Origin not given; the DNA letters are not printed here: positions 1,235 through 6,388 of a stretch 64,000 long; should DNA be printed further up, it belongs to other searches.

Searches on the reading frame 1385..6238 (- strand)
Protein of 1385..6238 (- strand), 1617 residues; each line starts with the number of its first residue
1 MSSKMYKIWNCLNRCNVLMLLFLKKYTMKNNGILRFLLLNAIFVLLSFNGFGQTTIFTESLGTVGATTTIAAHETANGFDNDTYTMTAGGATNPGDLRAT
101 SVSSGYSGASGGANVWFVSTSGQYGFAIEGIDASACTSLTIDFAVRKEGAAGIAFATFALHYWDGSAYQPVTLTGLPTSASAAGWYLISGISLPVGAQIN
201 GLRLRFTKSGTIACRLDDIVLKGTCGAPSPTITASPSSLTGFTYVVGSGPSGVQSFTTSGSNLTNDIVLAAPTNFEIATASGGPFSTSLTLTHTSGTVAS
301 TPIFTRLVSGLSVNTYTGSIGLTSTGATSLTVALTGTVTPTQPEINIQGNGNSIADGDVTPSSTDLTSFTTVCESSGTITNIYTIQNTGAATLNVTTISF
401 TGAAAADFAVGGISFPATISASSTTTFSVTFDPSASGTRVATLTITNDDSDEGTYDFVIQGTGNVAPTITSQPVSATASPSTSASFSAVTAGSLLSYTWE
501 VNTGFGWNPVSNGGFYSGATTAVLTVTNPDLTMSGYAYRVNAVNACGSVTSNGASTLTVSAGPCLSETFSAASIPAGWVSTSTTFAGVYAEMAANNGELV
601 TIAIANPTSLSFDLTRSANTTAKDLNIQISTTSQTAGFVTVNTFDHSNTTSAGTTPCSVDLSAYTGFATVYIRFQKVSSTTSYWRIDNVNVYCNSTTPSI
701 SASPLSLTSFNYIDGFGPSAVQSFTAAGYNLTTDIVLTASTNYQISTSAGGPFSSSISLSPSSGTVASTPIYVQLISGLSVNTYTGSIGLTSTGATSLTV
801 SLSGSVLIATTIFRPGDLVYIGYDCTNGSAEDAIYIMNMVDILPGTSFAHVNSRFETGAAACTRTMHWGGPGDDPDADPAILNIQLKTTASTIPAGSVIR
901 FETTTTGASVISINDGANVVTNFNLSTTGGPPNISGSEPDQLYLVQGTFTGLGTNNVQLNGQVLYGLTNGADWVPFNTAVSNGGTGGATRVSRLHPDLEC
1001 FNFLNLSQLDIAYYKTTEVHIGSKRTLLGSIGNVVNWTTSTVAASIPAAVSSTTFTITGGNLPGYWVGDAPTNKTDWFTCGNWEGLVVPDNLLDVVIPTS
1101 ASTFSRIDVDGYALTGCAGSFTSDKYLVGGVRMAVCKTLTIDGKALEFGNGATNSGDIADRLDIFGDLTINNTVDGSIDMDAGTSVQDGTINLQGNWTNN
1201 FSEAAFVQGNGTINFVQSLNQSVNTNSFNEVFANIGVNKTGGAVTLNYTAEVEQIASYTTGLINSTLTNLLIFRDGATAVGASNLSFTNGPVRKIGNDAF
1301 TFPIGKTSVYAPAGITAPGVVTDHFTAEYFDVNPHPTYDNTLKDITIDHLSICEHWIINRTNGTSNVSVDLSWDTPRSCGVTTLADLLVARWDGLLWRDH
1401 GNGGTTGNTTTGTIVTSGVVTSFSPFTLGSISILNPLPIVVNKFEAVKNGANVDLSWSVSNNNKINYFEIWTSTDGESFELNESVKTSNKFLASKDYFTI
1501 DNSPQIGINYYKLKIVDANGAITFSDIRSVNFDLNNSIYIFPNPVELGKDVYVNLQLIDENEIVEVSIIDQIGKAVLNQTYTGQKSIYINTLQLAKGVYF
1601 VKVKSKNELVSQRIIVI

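Call 65: find_encoding_contigs(protein=window:1385-6238:-, flank=10000, max_places=3)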
Protein window:1385-6238:- (1617 aa): no gene with exactly this product is on record in the collection.

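Call 66: find_encoding_contigs(protein=window:1385-6226:-, flank=10000, max_places=3)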
Protein window:1385-6226:- (1613 aa): 1 contig read that carries it; 1 place shown.
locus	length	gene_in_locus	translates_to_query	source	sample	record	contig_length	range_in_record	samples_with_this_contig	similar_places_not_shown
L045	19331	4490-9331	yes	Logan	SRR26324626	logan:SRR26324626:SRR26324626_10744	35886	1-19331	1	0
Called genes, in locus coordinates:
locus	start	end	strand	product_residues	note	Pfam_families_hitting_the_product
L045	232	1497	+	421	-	PF18962:Por_Secre_tail (weak)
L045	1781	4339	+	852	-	PF18962:Por_Secre_tail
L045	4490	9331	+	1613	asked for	PF18962:Por_Secre_tail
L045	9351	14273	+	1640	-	PF22544:HYDIN_VesB_CFA65-like_Ig (weak), PF22544:HYDIN_VesB_CFA65-like_Ig (weak), PF07610:DUF1573 (weak), PF22544:HYDIN_VesB_CFA65-like_Ig, PF07610:DUF1573, PF22544:HYDIN_VesB_CFA65-like_Ig, PF22544:HYDIN_VesB_CFA65-like_Ig, PF18962:Por_Secre_tail, +15 more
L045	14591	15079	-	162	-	-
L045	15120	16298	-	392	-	PF00202:Aminotran_3, PF00155:Aminotran_1_2 (weak)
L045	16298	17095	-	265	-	PF00106:adh_short, PF08659:KR, PF13561:adh_short_C2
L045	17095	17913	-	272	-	PF00793:DAHP_synth_1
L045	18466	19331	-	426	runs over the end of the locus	PF05496:RuvB_N, PF00158:Sigma54_activat (weak), PF14532:Sigma54_activ_2 (weak), PF00004:AAA, PF07728:AAA_5 (weak), PF13173:AAA_14 (weak), PF16193:AAA_assoc_2, PF12002:MgsA_C, +4 more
